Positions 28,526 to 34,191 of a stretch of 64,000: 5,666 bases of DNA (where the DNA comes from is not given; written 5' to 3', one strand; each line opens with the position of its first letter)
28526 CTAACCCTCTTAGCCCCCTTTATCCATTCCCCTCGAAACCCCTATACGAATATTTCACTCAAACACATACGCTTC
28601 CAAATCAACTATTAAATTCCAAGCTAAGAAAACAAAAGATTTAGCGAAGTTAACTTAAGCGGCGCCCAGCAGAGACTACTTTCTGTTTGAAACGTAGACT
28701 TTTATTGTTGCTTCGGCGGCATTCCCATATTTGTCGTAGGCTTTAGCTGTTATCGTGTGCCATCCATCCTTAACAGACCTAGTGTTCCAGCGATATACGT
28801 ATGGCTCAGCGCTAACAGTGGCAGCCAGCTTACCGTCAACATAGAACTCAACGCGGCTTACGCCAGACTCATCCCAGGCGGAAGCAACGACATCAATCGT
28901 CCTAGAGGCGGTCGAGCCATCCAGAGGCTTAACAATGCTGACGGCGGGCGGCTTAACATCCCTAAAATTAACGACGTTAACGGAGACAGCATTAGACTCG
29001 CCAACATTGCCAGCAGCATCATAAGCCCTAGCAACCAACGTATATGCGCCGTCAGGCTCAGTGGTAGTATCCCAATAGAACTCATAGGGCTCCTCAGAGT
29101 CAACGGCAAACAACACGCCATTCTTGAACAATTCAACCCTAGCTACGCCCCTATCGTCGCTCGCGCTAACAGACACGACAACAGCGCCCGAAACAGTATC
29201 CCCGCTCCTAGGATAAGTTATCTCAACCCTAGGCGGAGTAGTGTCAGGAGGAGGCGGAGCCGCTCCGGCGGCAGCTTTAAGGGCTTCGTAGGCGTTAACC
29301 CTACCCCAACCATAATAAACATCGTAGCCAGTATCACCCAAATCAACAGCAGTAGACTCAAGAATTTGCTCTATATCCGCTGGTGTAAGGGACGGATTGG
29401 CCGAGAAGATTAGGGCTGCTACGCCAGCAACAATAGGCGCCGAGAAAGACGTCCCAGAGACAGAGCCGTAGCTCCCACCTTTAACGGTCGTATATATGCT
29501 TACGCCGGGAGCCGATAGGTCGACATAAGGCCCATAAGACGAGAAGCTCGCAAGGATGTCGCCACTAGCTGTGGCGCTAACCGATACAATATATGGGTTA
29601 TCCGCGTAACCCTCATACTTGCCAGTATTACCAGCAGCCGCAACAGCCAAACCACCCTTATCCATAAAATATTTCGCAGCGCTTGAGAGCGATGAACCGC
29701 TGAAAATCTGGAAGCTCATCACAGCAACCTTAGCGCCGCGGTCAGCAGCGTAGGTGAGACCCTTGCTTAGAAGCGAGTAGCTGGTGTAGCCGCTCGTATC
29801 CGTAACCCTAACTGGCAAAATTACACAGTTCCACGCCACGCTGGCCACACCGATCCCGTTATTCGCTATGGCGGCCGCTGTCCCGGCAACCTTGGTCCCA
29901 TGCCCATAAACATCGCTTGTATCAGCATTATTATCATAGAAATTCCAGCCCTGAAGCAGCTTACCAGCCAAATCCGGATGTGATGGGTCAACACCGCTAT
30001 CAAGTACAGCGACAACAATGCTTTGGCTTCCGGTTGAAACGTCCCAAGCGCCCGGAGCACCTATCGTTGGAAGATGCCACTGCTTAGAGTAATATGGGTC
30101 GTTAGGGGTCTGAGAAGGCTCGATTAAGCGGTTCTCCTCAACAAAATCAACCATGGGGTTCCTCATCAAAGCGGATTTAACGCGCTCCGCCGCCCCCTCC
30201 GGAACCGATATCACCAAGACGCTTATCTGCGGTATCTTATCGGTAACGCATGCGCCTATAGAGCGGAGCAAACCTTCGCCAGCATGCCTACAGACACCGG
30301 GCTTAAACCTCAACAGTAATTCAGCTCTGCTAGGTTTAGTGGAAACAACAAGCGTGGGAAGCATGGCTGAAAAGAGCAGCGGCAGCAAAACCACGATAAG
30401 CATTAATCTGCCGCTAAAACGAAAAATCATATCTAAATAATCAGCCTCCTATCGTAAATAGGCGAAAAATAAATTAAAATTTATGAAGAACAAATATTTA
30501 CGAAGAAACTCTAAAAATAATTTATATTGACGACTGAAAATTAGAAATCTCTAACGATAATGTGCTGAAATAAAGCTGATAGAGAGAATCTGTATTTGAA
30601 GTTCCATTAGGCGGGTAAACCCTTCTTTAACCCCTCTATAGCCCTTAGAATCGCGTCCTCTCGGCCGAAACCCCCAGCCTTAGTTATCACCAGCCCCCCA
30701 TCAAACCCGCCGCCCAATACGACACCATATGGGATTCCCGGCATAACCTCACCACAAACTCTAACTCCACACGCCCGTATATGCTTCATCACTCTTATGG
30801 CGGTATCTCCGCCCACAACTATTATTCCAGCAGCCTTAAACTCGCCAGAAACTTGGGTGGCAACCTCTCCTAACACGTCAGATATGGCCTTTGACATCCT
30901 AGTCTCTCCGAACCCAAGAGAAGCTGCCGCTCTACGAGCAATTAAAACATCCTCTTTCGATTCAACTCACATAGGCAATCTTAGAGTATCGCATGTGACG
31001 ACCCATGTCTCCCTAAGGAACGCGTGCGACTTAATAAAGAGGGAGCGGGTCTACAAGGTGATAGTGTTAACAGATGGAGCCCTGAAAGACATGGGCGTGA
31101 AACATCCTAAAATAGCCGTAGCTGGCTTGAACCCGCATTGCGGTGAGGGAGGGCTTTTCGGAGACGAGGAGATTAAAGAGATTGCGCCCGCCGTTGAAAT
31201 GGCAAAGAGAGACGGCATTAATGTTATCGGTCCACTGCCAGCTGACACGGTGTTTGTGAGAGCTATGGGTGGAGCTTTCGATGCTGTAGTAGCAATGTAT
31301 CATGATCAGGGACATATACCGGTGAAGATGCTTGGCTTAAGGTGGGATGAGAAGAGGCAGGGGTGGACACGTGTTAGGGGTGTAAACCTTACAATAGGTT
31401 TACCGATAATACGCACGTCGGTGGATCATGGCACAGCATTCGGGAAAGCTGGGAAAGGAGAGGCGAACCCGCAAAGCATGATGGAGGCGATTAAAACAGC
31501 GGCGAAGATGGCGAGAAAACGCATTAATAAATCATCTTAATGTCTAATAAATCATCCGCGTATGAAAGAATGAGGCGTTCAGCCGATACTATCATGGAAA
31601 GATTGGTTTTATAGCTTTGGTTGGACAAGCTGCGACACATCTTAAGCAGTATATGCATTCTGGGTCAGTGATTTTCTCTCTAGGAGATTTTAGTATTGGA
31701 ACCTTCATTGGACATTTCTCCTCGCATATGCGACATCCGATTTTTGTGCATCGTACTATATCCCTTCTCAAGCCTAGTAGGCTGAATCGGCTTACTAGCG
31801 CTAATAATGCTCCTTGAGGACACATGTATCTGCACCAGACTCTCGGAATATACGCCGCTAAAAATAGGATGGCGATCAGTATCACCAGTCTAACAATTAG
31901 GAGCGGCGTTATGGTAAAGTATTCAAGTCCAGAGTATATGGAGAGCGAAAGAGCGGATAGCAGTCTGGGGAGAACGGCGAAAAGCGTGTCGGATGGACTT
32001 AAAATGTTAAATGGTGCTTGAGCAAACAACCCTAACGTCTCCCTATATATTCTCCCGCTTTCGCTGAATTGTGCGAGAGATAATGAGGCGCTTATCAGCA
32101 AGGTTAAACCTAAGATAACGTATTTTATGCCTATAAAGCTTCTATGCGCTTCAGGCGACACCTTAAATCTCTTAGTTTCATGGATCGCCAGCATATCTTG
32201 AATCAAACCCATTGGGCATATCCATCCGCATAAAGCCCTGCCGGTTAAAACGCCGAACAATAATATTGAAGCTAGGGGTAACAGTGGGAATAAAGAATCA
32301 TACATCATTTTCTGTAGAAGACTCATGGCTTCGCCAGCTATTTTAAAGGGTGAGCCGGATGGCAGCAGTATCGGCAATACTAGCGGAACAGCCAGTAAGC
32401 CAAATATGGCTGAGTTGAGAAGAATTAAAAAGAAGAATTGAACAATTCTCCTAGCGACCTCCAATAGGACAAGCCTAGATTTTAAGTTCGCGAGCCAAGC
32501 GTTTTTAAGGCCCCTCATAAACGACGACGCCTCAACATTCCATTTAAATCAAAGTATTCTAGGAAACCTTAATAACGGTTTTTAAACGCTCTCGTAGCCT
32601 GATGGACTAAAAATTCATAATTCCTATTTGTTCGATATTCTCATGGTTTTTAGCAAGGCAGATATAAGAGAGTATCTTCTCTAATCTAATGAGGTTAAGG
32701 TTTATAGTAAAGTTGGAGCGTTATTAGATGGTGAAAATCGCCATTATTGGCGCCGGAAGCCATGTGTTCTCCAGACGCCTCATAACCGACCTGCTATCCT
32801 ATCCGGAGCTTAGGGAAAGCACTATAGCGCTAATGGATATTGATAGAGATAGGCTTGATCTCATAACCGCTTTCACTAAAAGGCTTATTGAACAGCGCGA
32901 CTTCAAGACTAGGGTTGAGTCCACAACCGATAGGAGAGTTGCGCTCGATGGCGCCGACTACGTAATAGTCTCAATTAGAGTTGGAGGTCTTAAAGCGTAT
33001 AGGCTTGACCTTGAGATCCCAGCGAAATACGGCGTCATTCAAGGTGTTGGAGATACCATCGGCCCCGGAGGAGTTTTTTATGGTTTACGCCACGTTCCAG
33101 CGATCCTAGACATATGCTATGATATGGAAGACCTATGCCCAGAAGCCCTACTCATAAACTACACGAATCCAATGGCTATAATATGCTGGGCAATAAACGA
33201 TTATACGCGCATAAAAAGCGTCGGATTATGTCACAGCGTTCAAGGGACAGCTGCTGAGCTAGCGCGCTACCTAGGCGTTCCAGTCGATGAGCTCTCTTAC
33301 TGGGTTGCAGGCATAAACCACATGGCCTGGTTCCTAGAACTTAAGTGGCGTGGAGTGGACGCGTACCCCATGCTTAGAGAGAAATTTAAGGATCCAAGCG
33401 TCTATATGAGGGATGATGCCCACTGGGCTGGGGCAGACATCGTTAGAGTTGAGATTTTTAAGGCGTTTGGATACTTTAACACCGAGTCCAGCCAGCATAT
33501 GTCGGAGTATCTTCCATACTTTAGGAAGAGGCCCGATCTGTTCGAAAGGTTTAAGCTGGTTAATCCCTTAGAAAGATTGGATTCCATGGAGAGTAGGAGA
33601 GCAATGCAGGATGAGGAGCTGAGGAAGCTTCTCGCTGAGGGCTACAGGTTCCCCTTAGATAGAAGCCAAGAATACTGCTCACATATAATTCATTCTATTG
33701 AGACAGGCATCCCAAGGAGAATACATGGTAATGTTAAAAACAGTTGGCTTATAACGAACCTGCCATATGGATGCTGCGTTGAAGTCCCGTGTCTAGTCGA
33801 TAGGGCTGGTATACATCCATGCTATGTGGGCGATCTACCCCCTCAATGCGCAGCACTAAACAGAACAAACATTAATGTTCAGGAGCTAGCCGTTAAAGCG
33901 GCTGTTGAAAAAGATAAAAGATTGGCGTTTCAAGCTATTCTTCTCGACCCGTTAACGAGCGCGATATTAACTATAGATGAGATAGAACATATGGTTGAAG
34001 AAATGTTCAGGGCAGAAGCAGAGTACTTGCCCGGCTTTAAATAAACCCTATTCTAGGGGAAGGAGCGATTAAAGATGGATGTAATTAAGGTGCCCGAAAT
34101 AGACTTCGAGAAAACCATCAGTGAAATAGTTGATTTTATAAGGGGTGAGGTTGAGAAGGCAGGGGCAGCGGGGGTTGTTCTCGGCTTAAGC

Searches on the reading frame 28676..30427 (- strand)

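Call 37: search_protein_families(library=pfam, proteins=[window:28676-30427:-], max_evalue=0.00001)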
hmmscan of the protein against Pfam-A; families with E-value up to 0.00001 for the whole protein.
window:28676-30427:- (583 aa): 4 families
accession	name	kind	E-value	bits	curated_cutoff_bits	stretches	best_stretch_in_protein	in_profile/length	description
PF00082.27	Peptidase_S8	-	1.3e-52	179.4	21.8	1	135-375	2-288/288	Subtilase family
PF17957.7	Big_7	-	8.6e-39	132.5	24.1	2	494-561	1-70/70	Bacterial Ig domain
PF19077.6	Big_13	-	1.7e-08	35.3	27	0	437-485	51-100/102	Bacterial Ig-like domain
PF22148.1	Fervidolysin_NPro-like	-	2.3e-07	31.5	21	1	36-99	19-81/81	Fervidolysin N-terminal prodomain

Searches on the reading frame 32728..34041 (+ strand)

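Call 37: search_protein_families(library=pfam, proteins=[window:32728-34041:+], max_evalue=0.00001)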
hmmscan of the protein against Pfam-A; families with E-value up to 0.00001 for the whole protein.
window:32728-34041:+ (438 aa): 2 families
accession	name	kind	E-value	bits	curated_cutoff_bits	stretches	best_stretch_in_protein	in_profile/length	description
PF02056.22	Glyco_hydro_4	-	2.4e-62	210.2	23.2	1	3-183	1-182/183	Family 4 glycosyl hydrolase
PF11975.13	Glyco_hydro_4C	-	1.5e-60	205.2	24.1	1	193-410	1-211/211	Family 4 glycosyl hydrolase C-terminal domain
